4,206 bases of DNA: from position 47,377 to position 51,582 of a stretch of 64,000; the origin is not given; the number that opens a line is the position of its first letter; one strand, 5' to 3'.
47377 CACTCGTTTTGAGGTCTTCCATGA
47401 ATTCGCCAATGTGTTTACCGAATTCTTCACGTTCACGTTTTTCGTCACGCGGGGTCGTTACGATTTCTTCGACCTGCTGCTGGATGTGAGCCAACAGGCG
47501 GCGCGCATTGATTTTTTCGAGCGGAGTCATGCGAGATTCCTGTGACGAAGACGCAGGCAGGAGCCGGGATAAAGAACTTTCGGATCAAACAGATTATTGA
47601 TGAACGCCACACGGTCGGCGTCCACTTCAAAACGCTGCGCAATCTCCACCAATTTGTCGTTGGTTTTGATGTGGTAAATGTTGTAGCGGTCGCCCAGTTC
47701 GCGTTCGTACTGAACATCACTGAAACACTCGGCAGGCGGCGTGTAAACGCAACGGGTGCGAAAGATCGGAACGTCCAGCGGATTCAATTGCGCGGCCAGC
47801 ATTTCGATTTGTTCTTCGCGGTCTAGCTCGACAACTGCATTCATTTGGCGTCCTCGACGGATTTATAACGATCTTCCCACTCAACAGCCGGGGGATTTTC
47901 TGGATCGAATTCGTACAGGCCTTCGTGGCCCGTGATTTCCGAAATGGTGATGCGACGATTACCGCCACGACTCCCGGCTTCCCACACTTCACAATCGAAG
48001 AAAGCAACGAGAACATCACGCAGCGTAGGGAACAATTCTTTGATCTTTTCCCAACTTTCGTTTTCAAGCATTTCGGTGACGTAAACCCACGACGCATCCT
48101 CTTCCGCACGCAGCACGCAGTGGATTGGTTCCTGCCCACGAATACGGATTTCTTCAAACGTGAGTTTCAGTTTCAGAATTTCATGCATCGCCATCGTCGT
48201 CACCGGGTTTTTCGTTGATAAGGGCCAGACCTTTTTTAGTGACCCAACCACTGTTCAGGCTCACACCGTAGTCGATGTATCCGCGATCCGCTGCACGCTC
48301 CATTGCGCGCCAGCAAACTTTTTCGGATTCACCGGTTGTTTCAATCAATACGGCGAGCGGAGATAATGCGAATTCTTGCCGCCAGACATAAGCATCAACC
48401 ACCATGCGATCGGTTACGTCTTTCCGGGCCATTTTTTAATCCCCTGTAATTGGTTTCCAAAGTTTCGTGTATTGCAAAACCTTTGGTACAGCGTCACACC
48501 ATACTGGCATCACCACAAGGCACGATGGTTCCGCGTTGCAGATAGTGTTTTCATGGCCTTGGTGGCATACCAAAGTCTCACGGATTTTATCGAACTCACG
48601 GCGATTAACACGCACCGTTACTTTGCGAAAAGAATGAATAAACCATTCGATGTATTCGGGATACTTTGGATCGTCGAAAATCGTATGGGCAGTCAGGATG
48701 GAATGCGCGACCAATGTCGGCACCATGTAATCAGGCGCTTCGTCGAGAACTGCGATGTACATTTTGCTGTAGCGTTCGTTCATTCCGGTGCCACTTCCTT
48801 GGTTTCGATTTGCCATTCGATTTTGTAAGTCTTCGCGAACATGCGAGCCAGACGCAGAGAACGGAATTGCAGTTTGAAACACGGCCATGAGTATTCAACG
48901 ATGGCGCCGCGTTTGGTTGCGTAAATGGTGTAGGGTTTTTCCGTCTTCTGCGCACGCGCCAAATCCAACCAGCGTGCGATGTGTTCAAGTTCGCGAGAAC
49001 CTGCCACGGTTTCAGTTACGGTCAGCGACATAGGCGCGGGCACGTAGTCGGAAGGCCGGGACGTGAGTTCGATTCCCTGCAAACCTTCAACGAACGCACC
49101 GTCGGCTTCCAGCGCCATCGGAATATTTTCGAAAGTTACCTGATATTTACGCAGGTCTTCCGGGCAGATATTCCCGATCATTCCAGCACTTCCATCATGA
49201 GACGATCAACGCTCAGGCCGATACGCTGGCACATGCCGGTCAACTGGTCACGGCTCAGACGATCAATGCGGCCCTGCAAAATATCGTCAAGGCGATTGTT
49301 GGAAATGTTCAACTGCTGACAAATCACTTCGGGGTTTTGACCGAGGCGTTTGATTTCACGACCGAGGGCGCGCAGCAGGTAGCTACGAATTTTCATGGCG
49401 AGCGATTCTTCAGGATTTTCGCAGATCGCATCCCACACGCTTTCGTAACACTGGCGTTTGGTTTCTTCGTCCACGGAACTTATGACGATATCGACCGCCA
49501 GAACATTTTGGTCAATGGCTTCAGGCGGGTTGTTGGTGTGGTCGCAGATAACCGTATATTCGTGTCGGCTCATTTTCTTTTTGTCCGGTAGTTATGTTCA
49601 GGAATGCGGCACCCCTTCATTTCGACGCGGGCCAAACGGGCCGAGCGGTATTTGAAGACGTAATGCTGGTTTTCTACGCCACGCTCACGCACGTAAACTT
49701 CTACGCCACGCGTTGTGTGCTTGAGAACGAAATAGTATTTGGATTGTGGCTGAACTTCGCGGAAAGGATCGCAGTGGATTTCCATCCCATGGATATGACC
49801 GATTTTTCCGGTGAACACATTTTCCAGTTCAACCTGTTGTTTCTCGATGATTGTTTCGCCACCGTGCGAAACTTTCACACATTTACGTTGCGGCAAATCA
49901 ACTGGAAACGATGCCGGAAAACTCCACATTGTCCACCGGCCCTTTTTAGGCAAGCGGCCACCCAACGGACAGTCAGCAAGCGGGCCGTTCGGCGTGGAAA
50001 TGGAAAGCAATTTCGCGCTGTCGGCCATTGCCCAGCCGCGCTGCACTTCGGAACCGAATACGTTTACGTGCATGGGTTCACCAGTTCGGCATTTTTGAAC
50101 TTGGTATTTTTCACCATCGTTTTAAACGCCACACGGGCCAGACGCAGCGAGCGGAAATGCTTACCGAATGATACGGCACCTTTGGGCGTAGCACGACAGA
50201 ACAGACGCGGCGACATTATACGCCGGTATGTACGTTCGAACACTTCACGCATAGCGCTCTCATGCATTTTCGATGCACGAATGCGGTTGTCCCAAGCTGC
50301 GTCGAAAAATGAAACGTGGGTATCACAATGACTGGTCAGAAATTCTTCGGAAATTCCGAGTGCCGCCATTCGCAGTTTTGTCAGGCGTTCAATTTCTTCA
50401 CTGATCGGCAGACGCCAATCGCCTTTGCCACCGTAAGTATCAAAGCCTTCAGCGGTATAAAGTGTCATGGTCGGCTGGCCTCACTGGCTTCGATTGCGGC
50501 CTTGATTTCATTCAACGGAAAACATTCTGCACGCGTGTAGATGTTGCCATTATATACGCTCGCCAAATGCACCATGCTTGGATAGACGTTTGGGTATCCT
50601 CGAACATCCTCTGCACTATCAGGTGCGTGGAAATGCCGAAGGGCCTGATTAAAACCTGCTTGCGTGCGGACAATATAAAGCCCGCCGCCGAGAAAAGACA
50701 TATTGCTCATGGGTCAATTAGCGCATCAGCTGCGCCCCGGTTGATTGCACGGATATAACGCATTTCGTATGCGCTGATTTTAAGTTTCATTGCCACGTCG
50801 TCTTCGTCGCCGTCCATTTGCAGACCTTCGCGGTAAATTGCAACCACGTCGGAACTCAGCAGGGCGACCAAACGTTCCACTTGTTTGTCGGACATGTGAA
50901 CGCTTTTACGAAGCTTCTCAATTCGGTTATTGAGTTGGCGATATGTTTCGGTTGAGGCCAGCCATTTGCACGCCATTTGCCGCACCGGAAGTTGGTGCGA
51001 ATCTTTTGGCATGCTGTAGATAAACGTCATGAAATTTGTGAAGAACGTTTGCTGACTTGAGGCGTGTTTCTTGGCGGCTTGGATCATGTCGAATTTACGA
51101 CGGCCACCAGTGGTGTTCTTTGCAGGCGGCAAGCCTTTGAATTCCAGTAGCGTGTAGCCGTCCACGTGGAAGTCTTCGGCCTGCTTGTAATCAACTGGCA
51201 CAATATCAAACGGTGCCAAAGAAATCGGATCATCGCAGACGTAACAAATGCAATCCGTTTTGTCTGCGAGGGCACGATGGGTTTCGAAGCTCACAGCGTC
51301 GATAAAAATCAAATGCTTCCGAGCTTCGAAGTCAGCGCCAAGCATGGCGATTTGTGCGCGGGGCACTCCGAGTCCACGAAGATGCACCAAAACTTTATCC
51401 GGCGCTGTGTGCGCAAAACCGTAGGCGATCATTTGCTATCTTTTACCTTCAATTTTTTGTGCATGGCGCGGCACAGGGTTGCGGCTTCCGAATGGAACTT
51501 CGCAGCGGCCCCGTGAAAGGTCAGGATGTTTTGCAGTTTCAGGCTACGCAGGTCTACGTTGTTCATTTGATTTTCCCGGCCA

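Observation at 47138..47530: Stand-alone miniature tail-sheath C-terminal domain: decoy or assembly poison?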

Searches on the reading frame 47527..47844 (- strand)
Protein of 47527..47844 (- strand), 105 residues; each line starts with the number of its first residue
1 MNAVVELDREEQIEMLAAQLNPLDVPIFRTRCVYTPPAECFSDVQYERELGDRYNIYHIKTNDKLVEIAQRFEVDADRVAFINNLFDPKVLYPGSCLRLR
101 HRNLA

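Call 5: search_protein_families(library=pfam, proteins=[window:47527-47844:-], max_evalue=0.1)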
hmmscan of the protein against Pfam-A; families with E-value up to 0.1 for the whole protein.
window:47527-47844:- (105 aa): 2 families
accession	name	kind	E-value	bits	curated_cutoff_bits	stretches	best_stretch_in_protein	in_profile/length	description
PF01476.26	LysM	-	0.0004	20.7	20.9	1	57-97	1-40/43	LysM domain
PF23473.1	LysM3_LYK4_5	-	0.0012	19.3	29.3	1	57-93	5-40/48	LYK4/5 LysM3 domain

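Call 6: search_protein_families(library=phrogs, proteins=[window:47527-47844:-], max_evalue=0.1)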
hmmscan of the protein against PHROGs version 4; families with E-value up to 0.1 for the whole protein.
window:47527-47844:- (105 aa): 4 families
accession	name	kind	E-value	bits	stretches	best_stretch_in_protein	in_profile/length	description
phrog_20780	-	unknown function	0.0015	19.7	1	54-97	72-115/117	-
phrog_7348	-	lysis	0.002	16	1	55-100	2105-2150/2564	endolysin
phrog_291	-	lysis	0.012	15.4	1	51-102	426-477/509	endolysin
phrog_2742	-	lysis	0.025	15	1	49-100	260-311/318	endolysin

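Call 96: search_protein_families(library=ncbifam, proteins=[window:47527-47844:-], max_evalue=0.1)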
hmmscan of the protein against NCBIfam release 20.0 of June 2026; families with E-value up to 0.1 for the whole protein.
window:47527-47844:- (105 aa): 4 families
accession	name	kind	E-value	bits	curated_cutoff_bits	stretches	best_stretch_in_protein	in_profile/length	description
TIGR02899.1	spore_safA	subfamily_domain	0.006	16.5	67.85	1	63-95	5-38/44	SafA/ExsA family spore coat assembly protein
NF008050.0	PRK10783.1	equivalog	0.042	12.2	508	1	55-100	344-388/457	murein transglycosylase D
TIGR02907.1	spore_VI_D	equivalog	0.051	13.1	169.85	1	53-90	298-335/344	stage VI sporulation protein D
NF047755.1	LIC_10271_M23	exception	0.08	12.7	180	1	54-101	24-71/207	LIC_10271 family cell wall hydrolase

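Call 106: search_solved_structures(query=window:47527-47844:-, max_evalue=1)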
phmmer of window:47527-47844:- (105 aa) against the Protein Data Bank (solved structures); distinct sequences matched with E-value up to 1: 10.
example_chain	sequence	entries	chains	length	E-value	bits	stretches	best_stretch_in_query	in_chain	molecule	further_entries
4b8v_A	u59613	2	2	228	0.0043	20.4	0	50-98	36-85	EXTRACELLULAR PROTEIN 6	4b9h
4s3k_A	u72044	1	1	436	0.016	18.5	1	55-96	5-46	Spore germination protein YaaH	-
4uz2_A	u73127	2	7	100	0.05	16.9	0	57-102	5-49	CELL WALL-BINDING ENDOPEPTIDASE-RELATED PROTEIN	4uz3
2l9y_A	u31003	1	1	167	0.097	16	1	59-99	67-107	CVNH-LysM lectin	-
5c8o_A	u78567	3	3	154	0.1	15.9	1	59-99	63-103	MoCVNH3 variant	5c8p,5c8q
8i2e_B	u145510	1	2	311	0.16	15.3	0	55-100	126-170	Probable peptidoglycan endopeptidase LytE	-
2wtl_A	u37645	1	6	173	0.18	15.1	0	7-48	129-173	BACTERIOFERRITIN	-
4zoq_A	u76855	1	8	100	0.48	13.8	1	44-81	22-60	Intracellular serine protease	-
11ci_A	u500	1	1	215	0.65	13.3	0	53-99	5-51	Probable cell wall hydrolase LytN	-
7r1l_A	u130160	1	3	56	0.8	13.1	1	57-99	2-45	Spore coat assembly protein SafA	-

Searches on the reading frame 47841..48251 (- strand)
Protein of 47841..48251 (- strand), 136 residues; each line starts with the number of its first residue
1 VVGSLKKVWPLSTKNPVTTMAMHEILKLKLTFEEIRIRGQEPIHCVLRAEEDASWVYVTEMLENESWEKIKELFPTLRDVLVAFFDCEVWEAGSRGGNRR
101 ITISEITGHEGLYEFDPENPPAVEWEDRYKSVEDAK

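Call 5: search_protein_families(library=pfam, proteins=[window:47841-48251:-], max_evalue=0.1)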
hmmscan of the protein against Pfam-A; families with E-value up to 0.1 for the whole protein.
window:47841-48251:- (136 aa): 0 families

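Call 6: search_protein_families(library=phrogs, proteins=[window:47841-48251:-], max_evalue=0.1)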
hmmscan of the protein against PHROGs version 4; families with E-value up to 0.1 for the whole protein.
window:47841-48251:- (136 aa): 1 family
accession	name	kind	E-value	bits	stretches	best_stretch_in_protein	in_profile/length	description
phrog_17877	-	unknown function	0.061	14.2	0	59-82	20-43/81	-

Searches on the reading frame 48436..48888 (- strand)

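Call 5: search_protein_families(library=pfam, proteins=[window:48436-48888:-], max_evalue=0.1)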
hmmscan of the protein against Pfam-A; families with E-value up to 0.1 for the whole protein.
window:48436-48888:- (150 aa): 1 family
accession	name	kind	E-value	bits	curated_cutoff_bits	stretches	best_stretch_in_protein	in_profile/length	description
PF06459.17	RR_TM4-6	-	0.092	13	25.1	0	19-70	209-259/277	Ryanodine Receptor TM 4-6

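Call 6: search_protein_families(library=phrogs, proteins=[window:48436-48888:-], max_evalue=0.1)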
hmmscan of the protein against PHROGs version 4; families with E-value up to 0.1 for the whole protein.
window:48436-48888:- (150 aa): 2 families
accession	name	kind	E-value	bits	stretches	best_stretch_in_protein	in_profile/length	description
phrog_5822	-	unknown function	3.8e-50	171.9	1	38-147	140-255/257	-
phrog_33911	-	unknown function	0.033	14.5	1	15-42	137-164/308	-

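Call 96: search_protein_families(library=ncbifam, proteins=[window:48436-48888:-], max_evalue=0.1)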
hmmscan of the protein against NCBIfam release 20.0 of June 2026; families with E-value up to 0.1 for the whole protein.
window:48436-48888:- (150 aa): 0 families

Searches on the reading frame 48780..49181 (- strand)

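Call 5: search_protein_families(library=pfam, proteins=[window:48780-49181:-], max_evalue=0.1)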
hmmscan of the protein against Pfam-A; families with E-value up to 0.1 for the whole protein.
window:48780-49181:- (133 aa): 1 family
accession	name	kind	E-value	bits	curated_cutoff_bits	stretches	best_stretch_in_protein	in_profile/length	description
PF20060.4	DUF6459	-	0.023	15.5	27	1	52-79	11-38/105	Family of unknown function (DUF6459)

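Call 6: search_protein_families(library=phrogs, proteins=[window:48780-49181:-], max_evalue=0.1)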
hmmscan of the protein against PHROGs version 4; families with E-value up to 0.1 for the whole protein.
window:48780-49181:- (133 aa): 0 families

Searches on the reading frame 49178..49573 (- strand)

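Call 35: search_protein_families(library=pfam, proteins=[window:49178-49573:-], max_evalue=0.1)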
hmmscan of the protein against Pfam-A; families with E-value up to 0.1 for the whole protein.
window:49178-49573:- (131 aa): 3 families
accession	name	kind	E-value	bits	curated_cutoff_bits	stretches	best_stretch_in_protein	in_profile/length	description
PF13744.12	HTH_37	-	1.7e-08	34.6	27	1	59-123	12-76/80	Helix-turn-helix domain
PF13560.12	HTH_31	-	0.00055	20.6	27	1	76-123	12-59/64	Helix-turn-helix domain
PF13443.12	HTH_26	-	0.071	13.8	22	0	85-121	17-53/63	Cro/C1-type HTH DNA-binding domain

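Call 37: search_protein_families(library=phrogs, proteins=[window:49178-49573:-], max_evalue=0.01)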
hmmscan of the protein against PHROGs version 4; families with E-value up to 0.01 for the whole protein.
window:49178-49573:- (131 aa): 5 families
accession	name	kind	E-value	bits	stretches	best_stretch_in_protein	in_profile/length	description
phrog_2339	-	DNA, RNA and nucleotide metabolism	4.5e-10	40.4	1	41-123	3-83/98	HTH DNA binding protein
phrog_10581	-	tail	0.00016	21.1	1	5-33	868-896/915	tail sheath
phrog_18035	-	unknown function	0.0024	18.9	1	42-60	5-23/55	-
phrog_23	-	tail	0.0076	16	0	6-31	422-447/496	tail sheath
phrog_18318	-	DNA, RNA and nucleotide metabolism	0.009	17.1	0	36-123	4-91/108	HTH DNA binding protein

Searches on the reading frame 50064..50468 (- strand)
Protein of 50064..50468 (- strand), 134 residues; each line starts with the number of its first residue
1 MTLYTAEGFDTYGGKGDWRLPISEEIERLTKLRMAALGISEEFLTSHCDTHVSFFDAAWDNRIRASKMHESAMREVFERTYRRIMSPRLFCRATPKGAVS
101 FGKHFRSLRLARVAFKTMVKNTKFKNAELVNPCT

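Call 35: search_protein_families(library=pfam, proteins=[window:50064-50468:-], max_evalue=0.1)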
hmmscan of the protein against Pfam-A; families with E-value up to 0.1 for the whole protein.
window:50064-50468:- (134 aa): 1 family
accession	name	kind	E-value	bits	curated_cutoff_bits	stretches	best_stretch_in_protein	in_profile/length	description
PF07603.17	Lcl_C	-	0.0013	19.4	34.9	1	11-51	38-78/117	Lcl C-terminal domain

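Call 37: search_protein_families(library=phrogs, proteins=[window:50064-50468:-], max_evalue=0.01)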
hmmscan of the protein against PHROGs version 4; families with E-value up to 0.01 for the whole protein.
window:50064-50468:- (134 aa): 0 families

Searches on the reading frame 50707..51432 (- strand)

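Call 35: search_protein_families(library=pfam, proteins=[window:50707-51432:-], max_evalue=0.1)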
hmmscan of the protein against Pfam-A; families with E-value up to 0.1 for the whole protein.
window:50707-51432:- (241 aa): 0 families

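Call 37: search_protein_families(library=phrogs, proteins=[window:50707-51432:-], max_evalue=0.01)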
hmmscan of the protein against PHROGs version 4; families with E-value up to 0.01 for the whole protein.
window:50707-51432:- (241 aa): 1 family
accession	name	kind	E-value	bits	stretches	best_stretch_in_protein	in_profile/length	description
phrog_18876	-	unknown function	1.5e-76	258.1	1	1-235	1-243/249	-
